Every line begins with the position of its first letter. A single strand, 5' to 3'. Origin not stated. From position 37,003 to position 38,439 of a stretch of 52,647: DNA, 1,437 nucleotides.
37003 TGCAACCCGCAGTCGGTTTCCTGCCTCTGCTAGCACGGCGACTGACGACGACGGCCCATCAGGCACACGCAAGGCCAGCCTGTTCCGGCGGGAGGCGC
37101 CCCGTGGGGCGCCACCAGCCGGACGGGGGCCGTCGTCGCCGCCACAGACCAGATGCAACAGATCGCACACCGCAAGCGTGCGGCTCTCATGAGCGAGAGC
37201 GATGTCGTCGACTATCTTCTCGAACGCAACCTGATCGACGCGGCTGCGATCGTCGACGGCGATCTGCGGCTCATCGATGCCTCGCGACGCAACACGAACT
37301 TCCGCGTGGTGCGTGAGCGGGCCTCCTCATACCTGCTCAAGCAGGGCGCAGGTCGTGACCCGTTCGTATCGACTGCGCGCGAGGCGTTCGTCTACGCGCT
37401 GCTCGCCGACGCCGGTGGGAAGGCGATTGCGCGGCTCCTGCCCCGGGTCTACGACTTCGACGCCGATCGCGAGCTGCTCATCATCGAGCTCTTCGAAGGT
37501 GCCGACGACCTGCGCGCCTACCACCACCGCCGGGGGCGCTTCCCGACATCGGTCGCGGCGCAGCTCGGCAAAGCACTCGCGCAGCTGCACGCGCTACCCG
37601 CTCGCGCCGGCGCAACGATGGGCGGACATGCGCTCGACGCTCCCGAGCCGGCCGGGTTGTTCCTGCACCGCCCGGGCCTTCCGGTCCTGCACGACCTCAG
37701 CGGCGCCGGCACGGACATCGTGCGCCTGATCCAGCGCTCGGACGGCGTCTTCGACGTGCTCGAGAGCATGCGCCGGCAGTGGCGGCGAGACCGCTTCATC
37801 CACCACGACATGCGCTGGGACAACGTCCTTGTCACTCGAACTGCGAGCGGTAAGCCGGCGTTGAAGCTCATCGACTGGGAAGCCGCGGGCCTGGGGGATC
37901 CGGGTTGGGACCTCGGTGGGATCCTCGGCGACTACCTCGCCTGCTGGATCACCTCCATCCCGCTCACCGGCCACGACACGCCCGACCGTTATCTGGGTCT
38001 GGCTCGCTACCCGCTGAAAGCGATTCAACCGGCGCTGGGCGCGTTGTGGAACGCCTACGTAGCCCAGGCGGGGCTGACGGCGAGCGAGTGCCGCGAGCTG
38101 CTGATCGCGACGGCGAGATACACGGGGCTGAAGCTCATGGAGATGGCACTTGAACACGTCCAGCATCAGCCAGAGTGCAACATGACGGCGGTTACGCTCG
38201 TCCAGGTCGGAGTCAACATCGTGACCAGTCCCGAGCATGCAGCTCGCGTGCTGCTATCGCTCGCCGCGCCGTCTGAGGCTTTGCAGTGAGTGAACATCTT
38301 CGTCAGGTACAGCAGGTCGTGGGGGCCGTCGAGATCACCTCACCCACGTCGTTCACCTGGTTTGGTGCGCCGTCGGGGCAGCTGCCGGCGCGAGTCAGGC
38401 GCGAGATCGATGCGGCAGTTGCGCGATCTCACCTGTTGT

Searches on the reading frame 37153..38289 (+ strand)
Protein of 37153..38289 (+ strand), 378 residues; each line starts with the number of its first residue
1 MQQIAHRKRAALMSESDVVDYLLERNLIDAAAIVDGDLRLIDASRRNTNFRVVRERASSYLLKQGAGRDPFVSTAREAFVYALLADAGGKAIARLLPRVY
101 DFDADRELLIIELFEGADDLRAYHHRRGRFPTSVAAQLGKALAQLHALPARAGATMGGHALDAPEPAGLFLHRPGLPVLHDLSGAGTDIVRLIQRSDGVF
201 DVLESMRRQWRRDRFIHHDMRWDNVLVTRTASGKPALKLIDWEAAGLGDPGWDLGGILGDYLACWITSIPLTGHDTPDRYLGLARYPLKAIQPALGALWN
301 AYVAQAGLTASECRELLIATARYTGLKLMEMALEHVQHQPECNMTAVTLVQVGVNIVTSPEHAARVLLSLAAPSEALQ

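Call 5: search_protein_families(library=pfam, proteins=[window:37153-38289:+], max_evalue=0.01)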
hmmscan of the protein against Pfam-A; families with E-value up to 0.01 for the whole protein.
window:37153-38289:+ (378 aa): 1 family
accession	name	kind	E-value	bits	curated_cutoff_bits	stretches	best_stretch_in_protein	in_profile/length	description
PF01636.29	APH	-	3e-17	63.6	23.2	1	38-258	2-210/239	Phosphotransferase enzyme family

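Call 41: search_solved_structures(query=window:37153-38289:+, max_evalue=0.001, show_alignments=1)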
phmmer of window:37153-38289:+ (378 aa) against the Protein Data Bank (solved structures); distinct sequences matched with E-value up to 0.001: 1.
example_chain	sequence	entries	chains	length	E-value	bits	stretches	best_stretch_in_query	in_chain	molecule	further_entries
9dk1_A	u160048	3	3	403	0.00014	23.9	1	127-367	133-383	Kinase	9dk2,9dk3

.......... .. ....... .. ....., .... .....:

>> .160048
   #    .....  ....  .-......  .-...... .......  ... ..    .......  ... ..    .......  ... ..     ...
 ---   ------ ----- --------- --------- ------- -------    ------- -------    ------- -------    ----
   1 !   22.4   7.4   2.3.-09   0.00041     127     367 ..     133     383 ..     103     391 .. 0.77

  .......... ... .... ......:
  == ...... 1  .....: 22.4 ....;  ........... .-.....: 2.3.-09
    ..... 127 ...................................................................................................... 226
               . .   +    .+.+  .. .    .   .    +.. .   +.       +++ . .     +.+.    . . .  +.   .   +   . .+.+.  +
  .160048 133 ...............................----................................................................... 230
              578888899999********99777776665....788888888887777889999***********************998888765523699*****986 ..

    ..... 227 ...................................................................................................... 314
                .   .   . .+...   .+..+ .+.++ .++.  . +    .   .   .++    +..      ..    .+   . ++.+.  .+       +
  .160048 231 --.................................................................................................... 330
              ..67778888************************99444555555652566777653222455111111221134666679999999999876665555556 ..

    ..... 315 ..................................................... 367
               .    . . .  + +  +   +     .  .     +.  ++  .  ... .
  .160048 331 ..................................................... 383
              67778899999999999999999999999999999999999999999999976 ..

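Call 73: search_protein_families(library=ncbifam, proteins=[window:37153-38289:+], max_evalue=0.001)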
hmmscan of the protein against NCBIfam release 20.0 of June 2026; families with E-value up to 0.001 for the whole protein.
window:37153-38289:+ (378 aa): 3 families
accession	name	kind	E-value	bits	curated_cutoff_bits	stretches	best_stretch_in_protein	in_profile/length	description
NF038156.1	lant_syn_V_LxmK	equivalog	4.2e-30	105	315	1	46-367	27-345/347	class V lanthionine synthetase subunit LxmK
TIGR01767.2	MTRK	equivalog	8.5e-07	28.4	275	0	20-144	21-144/401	S-methyl-5-thioribose kinase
TIGR02721.1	ycfN_thiK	equivalog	0.0002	20.6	299.45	1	216-257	149-185/256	thiamine kinase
